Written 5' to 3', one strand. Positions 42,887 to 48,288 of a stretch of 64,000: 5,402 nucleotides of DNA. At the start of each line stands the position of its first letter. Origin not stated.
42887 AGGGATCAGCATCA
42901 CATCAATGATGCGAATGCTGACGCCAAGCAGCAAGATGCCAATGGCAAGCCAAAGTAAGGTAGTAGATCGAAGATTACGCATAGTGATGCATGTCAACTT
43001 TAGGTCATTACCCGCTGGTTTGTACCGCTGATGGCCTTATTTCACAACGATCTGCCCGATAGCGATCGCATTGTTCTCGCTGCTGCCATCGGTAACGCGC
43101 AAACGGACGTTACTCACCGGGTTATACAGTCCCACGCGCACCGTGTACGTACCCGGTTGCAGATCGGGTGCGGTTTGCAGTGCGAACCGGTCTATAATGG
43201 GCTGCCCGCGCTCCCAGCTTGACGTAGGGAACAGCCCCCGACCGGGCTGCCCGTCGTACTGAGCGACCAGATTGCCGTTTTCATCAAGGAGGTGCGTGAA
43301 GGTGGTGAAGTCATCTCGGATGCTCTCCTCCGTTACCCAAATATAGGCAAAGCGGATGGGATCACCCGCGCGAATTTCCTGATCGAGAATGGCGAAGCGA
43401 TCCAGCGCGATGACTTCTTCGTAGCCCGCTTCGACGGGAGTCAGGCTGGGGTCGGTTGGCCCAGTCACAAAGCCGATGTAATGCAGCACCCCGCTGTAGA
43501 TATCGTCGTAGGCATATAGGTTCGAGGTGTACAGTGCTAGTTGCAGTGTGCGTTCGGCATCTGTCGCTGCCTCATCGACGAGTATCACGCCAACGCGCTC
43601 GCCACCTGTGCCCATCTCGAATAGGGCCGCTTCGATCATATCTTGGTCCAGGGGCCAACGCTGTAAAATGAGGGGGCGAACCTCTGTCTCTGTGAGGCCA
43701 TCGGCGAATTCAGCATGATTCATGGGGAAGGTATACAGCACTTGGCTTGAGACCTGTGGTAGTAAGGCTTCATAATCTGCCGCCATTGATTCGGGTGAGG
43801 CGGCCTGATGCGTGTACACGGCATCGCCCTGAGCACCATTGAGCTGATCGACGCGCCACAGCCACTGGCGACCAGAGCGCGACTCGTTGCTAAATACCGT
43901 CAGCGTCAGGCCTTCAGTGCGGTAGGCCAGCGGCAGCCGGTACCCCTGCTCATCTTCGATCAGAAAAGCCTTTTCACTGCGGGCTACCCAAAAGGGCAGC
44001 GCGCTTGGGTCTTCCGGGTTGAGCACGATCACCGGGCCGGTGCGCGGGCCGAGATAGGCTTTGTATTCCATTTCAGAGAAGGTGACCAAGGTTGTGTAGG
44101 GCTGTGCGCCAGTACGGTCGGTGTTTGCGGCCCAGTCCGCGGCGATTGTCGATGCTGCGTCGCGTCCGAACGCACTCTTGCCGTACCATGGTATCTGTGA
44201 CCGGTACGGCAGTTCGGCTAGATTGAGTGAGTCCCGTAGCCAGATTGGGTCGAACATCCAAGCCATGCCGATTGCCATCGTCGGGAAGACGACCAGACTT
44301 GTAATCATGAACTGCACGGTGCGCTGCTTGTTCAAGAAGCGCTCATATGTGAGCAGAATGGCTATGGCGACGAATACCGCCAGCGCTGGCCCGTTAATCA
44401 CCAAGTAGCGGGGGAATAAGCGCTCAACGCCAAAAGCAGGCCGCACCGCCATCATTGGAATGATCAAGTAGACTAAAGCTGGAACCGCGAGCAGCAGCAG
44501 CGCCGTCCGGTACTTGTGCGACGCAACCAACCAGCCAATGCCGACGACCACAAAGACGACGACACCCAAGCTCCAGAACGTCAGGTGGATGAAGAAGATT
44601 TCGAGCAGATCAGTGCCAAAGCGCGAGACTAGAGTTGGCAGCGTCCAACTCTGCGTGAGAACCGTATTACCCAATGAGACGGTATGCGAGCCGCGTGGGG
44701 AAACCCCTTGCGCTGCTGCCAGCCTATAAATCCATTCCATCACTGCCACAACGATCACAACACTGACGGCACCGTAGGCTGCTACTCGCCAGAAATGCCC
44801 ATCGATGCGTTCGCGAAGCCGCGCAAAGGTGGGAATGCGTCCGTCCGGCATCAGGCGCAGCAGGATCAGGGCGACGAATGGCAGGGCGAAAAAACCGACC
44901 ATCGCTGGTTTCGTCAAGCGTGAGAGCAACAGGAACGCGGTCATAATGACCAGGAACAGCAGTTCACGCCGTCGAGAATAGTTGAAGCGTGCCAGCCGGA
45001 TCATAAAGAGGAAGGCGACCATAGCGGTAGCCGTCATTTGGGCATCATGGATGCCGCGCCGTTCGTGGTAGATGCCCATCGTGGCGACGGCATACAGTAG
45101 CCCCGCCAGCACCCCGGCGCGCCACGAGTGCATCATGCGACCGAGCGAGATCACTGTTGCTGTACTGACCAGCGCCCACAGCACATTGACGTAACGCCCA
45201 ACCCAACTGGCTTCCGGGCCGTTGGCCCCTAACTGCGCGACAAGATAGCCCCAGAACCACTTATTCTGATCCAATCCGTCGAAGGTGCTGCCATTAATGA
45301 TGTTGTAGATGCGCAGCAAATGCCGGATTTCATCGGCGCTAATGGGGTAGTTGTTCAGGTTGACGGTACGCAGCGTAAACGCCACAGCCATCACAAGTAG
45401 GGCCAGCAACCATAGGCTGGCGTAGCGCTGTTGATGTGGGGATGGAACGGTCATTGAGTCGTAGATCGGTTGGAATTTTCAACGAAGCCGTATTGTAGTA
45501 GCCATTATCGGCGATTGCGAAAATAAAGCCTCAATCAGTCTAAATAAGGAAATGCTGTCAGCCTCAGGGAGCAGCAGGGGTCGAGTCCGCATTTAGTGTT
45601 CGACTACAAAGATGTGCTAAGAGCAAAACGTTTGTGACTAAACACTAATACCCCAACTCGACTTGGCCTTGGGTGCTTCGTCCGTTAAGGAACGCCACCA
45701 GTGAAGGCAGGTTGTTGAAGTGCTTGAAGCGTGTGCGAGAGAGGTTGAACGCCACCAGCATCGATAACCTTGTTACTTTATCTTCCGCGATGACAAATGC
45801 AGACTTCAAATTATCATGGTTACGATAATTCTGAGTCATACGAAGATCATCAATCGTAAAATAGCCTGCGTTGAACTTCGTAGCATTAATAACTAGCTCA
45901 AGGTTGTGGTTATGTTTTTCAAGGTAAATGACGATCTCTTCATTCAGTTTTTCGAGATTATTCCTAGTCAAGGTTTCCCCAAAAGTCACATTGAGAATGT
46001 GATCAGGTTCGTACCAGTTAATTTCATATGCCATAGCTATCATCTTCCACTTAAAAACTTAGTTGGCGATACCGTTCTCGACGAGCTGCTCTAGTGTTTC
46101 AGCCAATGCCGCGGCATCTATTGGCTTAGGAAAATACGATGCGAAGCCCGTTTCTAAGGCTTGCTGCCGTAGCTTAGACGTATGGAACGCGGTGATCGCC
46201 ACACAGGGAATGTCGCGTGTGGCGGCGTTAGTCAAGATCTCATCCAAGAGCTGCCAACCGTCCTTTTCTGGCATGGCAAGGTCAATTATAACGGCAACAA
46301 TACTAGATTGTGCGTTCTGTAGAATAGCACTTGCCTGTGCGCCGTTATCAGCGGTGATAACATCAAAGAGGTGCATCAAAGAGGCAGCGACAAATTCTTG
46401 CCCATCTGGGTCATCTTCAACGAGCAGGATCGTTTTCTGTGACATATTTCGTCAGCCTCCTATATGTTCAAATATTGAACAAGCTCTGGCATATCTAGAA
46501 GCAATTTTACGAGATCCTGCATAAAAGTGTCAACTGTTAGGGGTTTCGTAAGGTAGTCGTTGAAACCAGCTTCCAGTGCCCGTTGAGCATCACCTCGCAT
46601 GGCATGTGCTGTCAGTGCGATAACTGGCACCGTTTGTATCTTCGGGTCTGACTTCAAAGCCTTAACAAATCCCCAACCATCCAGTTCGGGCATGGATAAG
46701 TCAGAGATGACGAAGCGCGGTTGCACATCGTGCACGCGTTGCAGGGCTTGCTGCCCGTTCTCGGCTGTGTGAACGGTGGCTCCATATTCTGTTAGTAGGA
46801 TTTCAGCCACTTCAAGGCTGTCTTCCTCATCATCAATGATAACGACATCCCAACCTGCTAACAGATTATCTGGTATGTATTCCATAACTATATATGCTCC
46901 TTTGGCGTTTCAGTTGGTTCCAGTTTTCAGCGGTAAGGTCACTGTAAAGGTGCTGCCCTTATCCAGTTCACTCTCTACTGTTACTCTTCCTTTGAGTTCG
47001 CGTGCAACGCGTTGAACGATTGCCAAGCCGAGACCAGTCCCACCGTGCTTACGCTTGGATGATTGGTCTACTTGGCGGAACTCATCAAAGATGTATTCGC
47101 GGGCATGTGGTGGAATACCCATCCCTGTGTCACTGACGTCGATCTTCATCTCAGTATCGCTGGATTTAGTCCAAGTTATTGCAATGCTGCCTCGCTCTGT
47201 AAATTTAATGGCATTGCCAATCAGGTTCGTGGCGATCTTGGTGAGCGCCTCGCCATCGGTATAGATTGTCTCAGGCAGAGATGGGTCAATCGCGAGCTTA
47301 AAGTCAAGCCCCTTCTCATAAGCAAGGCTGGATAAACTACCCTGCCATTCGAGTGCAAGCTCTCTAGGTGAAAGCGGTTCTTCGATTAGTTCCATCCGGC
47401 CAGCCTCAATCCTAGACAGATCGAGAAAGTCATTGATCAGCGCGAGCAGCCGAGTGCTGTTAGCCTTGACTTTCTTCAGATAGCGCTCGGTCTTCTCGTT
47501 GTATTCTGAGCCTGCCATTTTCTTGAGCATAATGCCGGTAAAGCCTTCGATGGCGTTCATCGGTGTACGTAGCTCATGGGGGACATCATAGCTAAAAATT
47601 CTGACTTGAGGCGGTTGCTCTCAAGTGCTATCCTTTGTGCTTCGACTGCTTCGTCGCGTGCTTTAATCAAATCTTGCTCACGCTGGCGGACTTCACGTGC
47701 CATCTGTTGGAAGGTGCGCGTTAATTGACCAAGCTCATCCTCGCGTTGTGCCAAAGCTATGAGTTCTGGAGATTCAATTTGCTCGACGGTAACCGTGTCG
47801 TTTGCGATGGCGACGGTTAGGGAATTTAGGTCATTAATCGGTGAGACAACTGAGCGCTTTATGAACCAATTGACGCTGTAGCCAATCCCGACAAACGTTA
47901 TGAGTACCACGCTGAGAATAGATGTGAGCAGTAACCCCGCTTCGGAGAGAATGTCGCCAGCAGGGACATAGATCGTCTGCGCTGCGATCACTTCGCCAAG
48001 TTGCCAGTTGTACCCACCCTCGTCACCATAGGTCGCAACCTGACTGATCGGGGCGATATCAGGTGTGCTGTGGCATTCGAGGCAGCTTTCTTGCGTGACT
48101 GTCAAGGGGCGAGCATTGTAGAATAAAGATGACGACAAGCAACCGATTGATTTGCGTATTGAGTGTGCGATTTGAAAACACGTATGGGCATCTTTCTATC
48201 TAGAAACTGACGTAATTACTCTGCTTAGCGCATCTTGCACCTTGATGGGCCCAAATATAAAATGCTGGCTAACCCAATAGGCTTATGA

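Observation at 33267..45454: Five tandem, co-oriented paralogs of an ArnT/PMT-like GT-C membrane protein ending in a GNAT acetyltransferase (sixth copy at 12206..13765)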

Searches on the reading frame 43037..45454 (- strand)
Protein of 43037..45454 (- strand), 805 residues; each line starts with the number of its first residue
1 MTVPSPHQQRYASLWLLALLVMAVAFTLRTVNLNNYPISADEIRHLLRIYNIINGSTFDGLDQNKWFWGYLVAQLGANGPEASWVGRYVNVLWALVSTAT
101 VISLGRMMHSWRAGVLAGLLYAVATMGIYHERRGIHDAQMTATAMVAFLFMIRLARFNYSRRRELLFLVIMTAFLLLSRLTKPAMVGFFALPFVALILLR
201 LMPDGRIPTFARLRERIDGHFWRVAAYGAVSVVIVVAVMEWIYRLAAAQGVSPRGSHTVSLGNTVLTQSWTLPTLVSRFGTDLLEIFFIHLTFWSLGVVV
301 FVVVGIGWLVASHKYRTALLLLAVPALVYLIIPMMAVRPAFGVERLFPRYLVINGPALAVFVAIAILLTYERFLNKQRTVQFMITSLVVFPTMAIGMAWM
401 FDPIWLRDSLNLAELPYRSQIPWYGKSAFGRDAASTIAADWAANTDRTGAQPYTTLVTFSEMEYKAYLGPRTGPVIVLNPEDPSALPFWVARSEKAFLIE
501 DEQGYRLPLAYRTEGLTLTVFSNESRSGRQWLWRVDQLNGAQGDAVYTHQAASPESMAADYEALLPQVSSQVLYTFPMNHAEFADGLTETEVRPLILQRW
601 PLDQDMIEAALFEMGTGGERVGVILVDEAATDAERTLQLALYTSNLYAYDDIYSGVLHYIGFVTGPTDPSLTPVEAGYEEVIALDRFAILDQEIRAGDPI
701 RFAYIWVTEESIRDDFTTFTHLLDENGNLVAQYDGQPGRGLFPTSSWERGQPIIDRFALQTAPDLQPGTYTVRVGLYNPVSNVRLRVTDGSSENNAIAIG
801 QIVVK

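Call 3: search_protein_families(library=pfam, proteins=[window:43037-45454:-], max_evalue=1)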
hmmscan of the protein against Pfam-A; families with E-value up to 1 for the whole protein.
window:43037-45454:- (805 aa): 2 families
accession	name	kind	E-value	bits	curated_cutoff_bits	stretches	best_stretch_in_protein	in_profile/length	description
PF13231.12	PMT_2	-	0.00039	21.1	26.1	1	82-186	20-122/160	Dolichyl-phosphate-mannose-protein mannosyltransferase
PF14524.12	Wzt_C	-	0.022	15.2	30.4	1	693-776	27-105/143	Wzt C-terminal domain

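Call 4: search_protein_families(library=ncbifam, proteins=[window:43037-45454:-], max_evalue=1)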
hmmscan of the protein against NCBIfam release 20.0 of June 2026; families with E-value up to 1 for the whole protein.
window:43037-45454:- (805 aa): 0 families

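Call 7: search_solved_structures(query=A1, max_evalue=10, show_alignments=2)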
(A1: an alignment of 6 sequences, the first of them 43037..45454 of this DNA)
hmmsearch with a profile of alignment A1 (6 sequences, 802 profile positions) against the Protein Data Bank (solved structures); distinct sequences matched with E-value up to 10: 3.
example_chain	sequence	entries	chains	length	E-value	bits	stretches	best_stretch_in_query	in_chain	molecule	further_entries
9cap_C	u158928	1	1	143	0.022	16.1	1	273-367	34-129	Vesicle transport protein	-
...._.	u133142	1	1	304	0.25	12.5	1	485-568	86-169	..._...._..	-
5flg_A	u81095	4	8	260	0.56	11.4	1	549-629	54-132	6-CARBOXYHEXANOATE--COA LIGASE | 6-CARBOXYHEXANOATE-COA LIGASE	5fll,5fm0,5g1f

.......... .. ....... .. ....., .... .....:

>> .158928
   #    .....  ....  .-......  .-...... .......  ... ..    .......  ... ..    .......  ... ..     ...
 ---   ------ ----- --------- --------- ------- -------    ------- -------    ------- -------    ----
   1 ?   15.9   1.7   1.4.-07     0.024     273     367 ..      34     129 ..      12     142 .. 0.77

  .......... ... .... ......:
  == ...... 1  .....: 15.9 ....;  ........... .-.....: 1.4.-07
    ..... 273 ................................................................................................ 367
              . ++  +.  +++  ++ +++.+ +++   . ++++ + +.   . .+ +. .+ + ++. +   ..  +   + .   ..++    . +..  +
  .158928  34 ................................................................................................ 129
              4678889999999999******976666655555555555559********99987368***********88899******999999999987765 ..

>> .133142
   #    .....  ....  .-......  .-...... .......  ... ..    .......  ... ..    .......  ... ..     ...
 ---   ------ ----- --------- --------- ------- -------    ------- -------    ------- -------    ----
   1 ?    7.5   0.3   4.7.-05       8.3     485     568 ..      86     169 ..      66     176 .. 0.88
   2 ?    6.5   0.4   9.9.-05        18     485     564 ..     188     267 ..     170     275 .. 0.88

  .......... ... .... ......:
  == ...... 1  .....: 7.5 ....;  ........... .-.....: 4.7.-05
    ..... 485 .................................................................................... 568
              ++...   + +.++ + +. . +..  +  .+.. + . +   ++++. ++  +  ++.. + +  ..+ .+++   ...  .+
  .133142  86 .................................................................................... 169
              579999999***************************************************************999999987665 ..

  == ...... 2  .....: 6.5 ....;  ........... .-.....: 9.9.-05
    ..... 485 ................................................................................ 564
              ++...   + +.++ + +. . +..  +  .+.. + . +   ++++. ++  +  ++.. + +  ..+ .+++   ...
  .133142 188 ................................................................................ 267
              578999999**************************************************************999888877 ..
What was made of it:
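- Tried and rejected: A PDB sequence search with the six-paralog profile found nothing meaningful (call 7).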

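Call 13: find_related_loci(query=A1, collection=genome_contigs, flank=10000)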
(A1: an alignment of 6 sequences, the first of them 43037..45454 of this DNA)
Query A1 (805 aa) in genome_contigs; peptide patterns used: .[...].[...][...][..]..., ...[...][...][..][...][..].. (x = any residue, [..] = any of these).
21 stretches matched a pattern; 3 encode a relative of the query (tblastn E <= 1e-3); 3 distinct loci.
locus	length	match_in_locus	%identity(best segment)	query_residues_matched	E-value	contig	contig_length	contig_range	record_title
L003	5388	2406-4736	29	32-805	9e-81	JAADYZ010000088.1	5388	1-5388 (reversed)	MAG: Chloroflexi bacterium isolate TC_71 k99_393317, whole genome shotgun sequence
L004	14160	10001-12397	30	25-804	2e-76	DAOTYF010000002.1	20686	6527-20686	MAG TPA_asm: Anaerolineae bacterium isolate H23_308 k115_745510, whole genome shotgun sequence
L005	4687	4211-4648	40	12-156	3e-27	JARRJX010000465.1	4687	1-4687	MAG: Chloroflexota bacterium isolate Spart_031_MAG scaffold_63566, whole genome shotgun sequence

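Call 35: search_protein_families(library=pfam, proteins=[L003:1526-2245:-, L003:260-1471:-, L003:4732-5361:-, L004:12593-13363:-, L004:13501-14070:+, L004:8263-9741:-, L004:8359-9720:+], max_evalue=0.01)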
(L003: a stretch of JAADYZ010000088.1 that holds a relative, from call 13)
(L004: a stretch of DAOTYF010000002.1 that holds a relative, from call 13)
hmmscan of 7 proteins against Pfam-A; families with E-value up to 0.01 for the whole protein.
L003:1526-2245:- (239 aa): 0 families

L003:260-1471:- (403 aa): 12 families
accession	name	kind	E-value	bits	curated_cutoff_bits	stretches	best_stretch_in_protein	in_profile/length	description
PF00326.27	Peptidase_S9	-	3e-15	56.7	22.6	2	182-293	7-124/213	Prolyl oligopeptidase family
PF12146.15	Hydrolase_4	-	5.7e-14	52.4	27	1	160-266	7-107/239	Serine aminopeptidase, S33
PF02129.25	Peptidase_S15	-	4.7e-11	43.3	23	1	139-262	3-122/262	X-Pro dipeptidyl-peptidase (S15 family)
PF20434.5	BD-FAE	-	5.3e-11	42.9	26.8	2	313-357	169-213/215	BD-FAE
PF01738.24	DLH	-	1.2e-09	38.6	21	2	217-272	78-133/217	Dienelactone hydrolase family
PF12697.13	Abhydrolase_6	-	3.7e-09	38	26.3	1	169-387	11-188/217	Alpha/beta hydrolase family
PF00561.26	Abhydrolase_1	-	9.1e-08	32.5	25.8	1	158-268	1-102/245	alpha/beta hydrolase fold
PF05448.18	AXE1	-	5.5e-07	29.1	21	1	137-264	65-204/321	Acetyl xylan esterase (AXE1)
PF07859.19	Abhydrolase_3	-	0.00027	21.2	25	1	214-378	46-208/210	alpha/beta hydrolase fold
PF03403.19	PAF-AH_p_II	-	0.0012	17.9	20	0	154-199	97-137/372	Platelet-activating factor acetylhydrolase, isoform II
PF03583.20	LIP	-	0.0072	16.1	23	0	182-257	19-92/286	Secretory lipase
PF12740.14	PETase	-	0.0089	15.9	28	0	217-264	106-153/263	PET hydrolase-like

L003:4732-5361:- (209 aa): 1 family
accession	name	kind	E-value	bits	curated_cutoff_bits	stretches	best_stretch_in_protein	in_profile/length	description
PF05368.20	NmrA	-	2.1e-11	44.4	27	1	14-149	93-247/298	NmrA-like family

L004:12593-13363:- (256 aa): 2 families
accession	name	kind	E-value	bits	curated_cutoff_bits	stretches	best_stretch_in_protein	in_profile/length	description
PF00486.34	Trans_reg_C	-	4.9e-19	68.6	26.2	1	177-251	4-77/77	Transcriptional regulatory protein, C terminal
PF00072.30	Response_reg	-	1.5e-05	25.6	30.2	1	38-134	12-107/111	Response regulator receiver domain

L004:13501-14070:+ (189 aa): 2 families
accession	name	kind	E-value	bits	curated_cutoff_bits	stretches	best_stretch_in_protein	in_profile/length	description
PF18306.6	LDcluster4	-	2.4e-22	79.6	26.3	1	13-131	3-115/151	SLOG cluster4 family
PF03641.19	Lysine_decarbox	-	6.2e-21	75.4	27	1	55-183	1-129/131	Possible lysine decarboxylase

L004:8263-9741:- (492 aa): 2 families
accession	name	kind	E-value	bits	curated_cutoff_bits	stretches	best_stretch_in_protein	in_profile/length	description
PF01941.24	AdoMet_Synthase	-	6.6e-132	440.5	27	1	96-486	1-393/395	S-adenosylmethionine synthetase (AdoMet synthetase)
PF04965.19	GPW_gp25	-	0.00053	20.2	27.2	1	316-349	43-76/96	Baseplate wedge protein gp25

L004:8359-9720:+ (453 aa): 0 families

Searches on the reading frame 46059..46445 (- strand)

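Call 74: search_protein_families(library=pfam, proteins=[window:46059-46445:-], max_evalue=0.001)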
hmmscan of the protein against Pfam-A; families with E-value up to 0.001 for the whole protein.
window:46059-46445:- (128 aa): 1 family
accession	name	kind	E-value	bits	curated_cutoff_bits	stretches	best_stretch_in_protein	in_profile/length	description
PF00072.30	Response_reg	-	1.2e-17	64.5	30.2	1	6-118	1-110/111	Response regulator receiver domain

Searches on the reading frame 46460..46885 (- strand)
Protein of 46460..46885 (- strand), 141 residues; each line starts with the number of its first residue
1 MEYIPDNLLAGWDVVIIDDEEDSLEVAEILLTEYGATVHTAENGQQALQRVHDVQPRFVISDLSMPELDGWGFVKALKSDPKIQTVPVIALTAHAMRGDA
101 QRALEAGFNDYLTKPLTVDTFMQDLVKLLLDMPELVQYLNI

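Call 74: search_protein_families(library=pfam, proteins=[window:46460-46885:-], max_evalue=0.001)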
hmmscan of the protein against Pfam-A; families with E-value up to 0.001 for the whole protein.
window:46460-46885:- (141 aa): 1 family
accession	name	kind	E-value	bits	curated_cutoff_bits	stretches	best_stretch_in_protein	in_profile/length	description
PF00072.30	Response_reg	-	6e-26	91.2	30.2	1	14-123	1-108/111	Response regulator receiver domain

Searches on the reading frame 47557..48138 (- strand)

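Call 74: search_protein_families(library=pfam, proteins=[window:47557-48138:-], max_evalue=0.001)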
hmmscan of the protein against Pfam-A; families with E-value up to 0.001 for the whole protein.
window:47557-48138:- (193 aa): 2 families
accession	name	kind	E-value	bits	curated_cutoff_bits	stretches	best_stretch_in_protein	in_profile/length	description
PF11845.13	Tll0287-like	-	1.4e-17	64.9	24.1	1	5-59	90-144/144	Tll0287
PF00672.30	HAMP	-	1.5e-07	32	25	1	92-152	1-53/53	HAMP domain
